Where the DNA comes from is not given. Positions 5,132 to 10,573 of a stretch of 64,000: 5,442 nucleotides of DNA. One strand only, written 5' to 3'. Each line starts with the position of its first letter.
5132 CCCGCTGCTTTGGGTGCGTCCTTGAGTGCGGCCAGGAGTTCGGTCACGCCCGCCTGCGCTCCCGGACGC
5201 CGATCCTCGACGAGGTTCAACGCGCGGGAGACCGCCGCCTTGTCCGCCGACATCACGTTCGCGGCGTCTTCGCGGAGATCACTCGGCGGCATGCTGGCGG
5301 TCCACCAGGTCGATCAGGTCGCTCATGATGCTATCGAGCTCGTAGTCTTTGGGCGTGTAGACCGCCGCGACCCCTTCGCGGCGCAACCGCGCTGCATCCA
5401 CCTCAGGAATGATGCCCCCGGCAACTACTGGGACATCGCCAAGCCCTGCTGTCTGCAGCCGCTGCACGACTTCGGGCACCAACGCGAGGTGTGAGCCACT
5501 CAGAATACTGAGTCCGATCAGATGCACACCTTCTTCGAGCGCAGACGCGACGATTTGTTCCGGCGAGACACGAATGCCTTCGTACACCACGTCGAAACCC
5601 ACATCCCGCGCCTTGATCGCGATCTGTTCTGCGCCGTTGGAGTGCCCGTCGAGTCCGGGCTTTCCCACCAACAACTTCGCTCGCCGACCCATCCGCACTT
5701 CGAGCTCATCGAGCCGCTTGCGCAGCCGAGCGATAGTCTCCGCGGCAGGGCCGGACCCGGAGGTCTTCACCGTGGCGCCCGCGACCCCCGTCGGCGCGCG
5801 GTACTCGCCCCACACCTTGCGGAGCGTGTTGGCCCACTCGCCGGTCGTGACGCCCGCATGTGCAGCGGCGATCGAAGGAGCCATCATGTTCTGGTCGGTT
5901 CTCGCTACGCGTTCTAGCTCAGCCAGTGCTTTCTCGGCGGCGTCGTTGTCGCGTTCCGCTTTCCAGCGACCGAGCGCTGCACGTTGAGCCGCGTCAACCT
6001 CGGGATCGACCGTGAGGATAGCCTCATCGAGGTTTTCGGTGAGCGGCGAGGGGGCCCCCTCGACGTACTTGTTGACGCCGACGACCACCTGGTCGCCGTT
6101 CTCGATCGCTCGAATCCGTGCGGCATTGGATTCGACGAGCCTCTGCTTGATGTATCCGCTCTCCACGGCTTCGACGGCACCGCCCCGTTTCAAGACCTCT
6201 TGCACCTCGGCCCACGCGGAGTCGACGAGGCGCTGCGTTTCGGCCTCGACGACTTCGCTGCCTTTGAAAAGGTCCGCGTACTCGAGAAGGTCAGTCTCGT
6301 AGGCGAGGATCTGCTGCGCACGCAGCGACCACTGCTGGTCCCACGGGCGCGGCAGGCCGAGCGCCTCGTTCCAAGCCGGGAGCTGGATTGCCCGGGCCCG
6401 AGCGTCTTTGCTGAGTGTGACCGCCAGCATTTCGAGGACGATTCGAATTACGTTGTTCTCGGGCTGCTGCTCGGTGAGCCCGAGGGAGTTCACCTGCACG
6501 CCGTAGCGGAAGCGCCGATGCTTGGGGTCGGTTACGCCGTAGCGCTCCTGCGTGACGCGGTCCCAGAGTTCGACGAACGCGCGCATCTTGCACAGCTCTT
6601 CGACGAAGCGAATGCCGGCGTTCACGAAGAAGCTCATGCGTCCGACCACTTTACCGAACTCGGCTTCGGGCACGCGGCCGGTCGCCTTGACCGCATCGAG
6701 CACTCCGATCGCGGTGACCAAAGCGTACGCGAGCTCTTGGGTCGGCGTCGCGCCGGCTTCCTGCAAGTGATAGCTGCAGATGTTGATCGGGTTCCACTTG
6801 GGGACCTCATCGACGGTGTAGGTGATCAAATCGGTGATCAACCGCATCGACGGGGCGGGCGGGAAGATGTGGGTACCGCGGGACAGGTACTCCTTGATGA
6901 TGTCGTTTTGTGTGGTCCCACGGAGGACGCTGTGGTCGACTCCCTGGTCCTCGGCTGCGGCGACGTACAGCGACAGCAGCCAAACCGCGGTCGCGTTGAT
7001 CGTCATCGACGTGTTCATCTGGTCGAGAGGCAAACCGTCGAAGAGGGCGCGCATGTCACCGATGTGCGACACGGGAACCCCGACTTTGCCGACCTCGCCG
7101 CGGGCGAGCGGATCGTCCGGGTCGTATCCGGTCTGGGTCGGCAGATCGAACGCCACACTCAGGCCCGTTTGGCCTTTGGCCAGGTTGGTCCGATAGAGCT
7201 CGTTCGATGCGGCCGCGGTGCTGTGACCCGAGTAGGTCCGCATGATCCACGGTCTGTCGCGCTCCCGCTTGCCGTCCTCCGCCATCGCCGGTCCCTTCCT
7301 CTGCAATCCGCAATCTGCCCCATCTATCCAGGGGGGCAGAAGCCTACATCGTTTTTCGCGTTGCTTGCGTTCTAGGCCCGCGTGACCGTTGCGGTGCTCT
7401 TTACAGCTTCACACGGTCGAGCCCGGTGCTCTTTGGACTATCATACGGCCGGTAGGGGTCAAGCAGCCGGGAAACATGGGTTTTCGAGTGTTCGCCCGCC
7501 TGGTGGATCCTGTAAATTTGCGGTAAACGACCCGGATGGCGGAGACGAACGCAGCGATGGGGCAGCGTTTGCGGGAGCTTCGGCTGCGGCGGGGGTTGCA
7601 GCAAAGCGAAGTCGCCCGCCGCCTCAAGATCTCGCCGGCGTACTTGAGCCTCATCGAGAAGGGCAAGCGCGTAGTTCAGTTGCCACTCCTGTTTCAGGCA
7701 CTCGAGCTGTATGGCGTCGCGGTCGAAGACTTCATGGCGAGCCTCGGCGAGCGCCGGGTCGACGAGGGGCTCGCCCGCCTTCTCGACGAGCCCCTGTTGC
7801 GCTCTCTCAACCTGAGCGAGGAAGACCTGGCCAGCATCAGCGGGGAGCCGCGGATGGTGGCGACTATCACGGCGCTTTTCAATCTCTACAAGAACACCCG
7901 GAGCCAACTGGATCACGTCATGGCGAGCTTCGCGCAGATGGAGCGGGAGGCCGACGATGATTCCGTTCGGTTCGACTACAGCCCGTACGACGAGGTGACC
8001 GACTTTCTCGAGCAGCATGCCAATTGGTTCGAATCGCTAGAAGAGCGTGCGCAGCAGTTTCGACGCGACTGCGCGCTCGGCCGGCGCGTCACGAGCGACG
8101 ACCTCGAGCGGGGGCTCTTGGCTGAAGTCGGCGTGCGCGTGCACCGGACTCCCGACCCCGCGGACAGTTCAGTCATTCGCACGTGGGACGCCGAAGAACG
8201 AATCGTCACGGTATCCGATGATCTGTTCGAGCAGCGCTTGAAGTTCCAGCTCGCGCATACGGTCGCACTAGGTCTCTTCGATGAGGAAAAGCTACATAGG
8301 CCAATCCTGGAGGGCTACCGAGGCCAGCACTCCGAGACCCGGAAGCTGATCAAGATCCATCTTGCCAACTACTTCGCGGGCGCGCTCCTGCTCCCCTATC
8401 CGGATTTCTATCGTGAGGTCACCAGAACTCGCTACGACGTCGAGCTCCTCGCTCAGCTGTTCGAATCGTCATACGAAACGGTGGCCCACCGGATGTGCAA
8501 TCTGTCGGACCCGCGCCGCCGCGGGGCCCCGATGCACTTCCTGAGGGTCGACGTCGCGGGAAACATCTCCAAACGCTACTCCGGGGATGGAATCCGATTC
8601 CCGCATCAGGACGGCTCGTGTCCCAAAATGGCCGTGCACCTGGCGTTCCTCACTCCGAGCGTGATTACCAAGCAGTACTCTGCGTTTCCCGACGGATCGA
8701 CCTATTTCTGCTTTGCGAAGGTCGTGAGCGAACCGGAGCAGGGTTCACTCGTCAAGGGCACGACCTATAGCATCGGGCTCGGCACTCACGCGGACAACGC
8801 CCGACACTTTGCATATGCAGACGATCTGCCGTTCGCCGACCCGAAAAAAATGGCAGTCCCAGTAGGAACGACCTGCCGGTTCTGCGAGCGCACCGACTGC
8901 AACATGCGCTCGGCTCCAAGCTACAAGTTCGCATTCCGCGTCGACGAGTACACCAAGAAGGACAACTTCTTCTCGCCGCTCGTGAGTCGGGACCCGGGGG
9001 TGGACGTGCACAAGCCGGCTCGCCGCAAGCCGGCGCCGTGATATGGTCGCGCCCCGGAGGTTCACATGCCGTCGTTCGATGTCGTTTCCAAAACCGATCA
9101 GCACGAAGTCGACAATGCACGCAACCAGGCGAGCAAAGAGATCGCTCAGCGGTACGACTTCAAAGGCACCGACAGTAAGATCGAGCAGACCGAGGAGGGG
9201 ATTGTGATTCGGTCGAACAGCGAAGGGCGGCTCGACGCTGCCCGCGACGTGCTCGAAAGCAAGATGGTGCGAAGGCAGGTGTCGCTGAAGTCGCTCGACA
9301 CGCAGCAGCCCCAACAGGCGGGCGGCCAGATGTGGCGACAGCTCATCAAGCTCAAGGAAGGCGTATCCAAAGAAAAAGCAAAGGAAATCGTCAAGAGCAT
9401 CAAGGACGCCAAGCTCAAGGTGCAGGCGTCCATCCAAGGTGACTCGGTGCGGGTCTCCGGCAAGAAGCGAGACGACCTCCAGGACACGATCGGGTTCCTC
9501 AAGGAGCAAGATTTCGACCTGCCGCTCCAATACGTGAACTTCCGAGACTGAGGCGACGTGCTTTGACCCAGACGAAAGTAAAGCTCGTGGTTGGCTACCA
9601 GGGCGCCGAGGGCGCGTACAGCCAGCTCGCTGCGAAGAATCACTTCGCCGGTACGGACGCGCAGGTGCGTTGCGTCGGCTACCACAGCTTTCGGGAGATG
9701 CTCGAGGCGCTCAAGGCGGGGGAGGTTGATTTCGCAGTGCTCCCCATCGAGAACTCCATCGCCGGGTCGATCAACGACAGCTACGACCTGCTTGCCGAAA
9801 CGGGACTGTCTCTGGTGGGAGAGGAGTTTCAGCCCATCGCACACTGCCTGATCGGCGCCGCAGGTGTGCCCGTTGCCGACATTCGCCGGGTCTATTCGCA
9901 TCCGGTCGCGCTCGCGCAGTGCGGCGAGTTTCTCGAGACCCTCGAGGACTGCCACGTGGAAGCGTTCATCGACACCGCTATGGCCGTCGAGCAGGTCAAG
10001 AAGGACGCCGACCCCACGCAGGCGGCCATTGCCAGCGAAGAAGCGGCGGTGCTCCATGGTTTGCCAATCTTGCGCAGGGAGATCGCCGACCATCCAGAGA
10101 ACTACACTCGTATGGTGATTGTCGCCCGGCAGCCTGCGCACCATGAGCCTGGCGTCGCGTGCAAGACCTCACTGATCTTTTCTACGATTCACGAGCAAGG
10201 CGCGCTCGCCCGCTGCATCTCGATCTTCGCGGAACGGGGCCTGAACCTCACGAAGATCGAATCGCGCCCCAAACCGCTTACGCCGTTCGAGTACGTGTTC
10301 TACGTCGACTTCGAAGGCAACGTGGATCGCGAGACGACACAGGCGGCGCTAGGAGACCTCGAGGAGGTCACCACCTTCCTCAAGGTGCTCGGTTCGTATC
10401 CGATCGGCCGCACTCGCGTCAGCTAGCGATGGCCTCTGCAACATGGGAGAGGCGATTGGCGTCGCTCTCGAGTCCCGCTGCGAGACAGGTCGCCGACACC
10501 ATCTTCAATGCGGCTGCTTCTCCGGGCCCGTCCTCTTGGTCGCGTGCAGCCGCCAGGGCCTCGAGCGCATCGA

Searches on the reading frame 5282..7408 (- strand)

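Call 74: search_protein_families(library=pfam, proteins=[window:5282-7408:-], max_evalue=0.0001)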
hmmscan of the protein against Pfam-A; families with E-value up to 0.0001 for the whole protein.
window:5282-7408:- (709 aa): 2 families
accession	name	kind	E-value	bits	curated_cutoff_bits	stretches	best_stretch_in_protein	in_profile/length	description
PF01642.28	MM_CoA_mutase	-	7.1e-139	464.1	22.1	1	48-534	41-512/512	Methylmalonyl-CoA mutase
PF02310.24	B12-binding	-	1.6e-19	70.4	32.1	1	578-684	2-110/121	B12 binding domain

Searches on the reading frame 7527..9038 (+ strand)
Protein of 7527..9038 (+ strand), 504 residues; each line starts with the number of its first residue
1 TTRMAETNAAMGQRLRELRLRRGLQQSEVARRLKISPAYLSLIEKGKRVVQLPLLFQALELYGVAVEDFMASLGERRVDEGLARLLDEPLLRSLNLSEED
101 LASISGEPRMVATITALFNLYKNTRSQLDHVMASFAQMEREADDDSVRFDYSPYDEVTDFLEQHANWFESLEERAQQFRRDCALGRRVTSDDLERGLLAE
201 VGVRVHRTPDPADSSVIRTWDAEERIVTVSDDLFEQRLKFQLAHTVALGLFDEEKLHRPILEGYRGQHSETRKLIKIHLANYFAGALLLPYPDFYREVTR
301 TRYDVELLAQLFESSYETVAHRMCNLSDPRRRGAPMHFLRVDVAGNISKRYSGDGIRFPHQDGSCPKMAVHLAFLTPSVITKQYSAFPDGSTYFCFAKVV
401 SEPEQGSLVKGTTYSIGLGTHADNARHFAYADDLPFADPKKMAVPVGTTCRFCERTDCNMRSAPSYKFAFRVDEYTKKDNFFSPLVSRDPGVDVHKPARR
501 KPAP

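Call 74: search_protein_families(library=pfam, proteins=[window:7527-9038:+], max_evalue=0.0001)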
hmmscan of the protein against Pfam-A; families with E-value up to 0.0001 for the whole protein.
window:7527-9038:+ (504 aa): 6 families
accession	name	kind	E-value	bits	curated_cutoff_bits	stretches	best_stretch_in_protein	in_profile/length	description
PF09856.14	ScfRs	-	3.3e-45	154.2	24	1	326-481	2-156/157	Short-chain fatty acyl coenzyme A regulator, C-terminal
PF06114.19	Peptidase_M78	-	1.1e-16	61.2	22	1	200-323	3-122/123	IrrE N-terminal-like domain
PF13560.12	HTH_31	-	1.3e-13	51.5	27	1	11-67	2-59/64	Helix-turn-helix domain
PF01381.28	HTH_3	-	3.2e-12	46.7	23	1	15-68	1-54/55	Helix-turn-helix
PF12844.13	HTH_19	-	2e-07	31.3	30.2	1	12-66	1-55/64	Helix-turn-helix domain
PF13413.12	HTH_25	-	6.7e-06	26.3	24.6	1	14-46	1-33/62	Helix-turn-helix domain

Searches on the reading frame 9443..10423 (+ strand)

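Call 74: search_protein_families(library=pfam, proteins=[window:9443-10423:+], max_evalue=0.0001)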
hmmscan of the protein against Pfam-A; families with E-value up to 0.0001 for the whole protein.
window:9443-10423:+ (327 aa): 2 families
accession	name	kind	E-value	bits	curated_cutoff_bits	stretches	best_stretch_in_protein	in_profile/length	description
PF00800.23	PDT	-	1.4e-56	191.6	25.2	1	50-231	1-180/181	Prephenate dehydratase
PF01842.31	ACT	-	1.3e-05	25.3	27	1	253-307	12-65/66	ACT domain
